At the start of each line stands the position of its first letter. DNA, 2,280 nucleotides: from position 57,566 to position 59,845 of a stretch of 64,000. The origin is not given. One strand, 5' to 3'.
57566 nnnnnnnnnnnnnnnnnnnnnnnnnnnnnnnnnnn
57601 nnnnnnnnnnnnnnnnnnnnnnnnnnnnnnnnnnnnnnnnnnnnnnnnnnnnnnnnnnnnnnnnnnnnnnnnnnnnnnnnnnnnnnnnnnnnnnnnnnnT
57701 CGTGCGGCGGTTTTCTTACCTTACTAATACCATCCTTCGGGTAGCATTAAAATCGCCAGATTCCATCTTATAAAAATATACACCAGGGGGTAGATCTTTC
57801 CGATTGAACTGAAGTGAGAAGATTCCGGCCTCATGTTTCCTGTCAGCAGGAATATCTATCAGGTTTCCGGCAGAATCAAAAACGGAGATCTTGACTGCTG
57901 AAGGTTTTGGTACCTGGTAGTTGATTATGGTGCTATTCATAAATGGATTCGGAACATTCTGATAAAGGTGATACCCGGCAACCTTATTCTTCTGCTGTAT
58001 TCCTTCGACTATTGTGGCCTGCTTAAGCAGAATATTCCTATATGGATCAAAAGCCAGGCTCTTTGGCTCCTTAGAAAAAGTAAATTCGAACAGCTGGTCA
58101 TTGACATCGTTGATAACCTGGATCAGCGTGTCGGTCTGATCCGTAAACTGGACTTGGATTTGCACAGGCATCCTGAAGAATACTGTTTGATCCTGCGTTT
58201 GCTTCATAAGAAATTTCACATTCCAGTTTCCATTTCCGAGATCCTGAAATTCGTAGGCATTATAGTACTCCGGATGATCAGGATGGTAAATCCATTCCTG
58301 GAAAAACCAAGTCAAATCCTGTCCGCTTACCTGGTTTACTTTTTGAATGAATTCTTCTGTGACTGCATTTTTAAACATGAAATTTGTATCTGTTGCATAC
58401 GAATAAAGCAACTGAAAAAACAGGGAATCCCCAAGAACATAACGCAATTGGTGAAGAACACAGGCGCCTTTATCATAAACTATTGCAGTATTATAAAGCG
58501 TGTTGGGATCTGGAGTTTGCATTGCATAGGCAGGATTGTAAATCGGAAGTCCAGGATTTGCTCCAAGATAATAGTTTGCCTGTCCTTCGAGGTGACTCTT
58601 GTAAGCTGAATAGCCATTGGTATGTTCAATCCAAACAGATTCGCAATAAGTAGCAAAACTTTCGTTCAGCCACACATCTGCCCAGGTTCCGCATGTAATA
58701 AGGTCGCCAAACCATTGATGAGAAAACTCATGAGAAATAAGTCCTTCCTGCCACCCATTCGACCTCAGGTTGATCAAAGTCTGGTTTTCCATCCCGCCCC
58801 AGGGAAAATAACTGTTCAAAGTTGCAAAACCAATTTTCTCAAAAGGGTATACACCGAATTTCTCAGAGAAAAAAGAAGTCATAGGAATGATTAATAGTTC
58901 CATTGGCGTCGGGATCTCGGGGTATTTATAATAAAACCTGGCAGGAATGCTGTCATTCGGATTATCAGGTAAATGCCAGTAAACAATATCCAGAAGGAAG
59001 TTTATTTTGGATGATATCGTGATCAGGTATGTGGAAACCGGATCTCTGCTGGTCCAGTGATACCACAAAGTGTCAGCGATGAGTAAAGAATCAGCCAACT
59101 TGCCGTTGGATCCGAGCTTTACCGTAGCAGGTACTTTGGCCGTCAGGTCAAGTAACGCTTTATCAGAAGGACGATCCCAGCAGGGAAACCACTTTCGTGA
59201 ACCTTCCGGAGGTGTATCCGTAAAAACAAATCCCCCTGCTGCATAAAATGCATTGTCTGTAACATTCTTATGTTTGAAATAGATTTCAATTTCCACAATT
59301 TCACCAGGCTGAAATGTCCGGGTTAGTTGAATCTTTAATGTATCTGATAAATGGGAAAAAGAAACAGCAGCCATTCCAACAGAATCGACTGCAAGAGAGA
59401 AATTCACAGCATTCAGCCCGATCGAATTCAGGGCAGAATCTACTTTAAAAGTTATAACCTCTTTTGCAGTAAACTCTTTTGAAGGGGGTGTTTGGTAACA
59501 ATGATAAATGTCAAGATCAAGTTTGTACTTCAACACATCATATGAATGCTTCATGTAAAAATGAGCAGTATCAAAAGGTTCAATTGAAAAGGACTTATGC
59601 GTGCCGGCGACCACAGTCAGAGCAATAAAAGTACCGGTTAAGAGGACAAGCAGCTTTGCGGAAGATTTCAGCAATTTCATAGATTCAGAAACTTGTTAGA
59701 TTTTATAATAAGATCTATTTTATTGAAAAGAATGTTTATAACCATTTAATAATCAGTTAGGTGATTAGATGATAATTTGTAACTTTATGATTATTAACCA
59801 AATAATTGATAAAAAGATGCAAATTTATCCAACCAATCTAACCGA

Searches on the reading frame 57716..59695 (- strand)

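Call 70: search_protein_families(library=pfam, proteins=[window:57716-59695:-], max_evalue=0.01)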
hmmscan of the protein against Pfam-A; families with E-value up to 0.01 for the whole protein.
window:57716-59695:- (659 aa): 4 families
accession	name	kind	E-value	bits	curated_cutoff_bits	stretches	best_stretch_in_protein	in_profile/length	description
PF01433.26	Peptidase_M1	-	2e-34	119.6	27.7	1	273-468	10-218/218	Peptidase family M1 domain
PF17900.6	Peptidase_M1_N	-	2.6e-15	57.4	25.8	1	56-224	4-186/186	Peptidase M1 N-terminal domain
PF18962.6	Por_Secre_tail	-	1.9e-07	31.7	27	1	582-656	3-74/75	Secretion system C-terminal sorting domain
PF13402.12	Peptidase_M60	-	0.0004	20.5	25.8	1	414-468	217-274/275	Peptidase M60, enhancin and enhancin-like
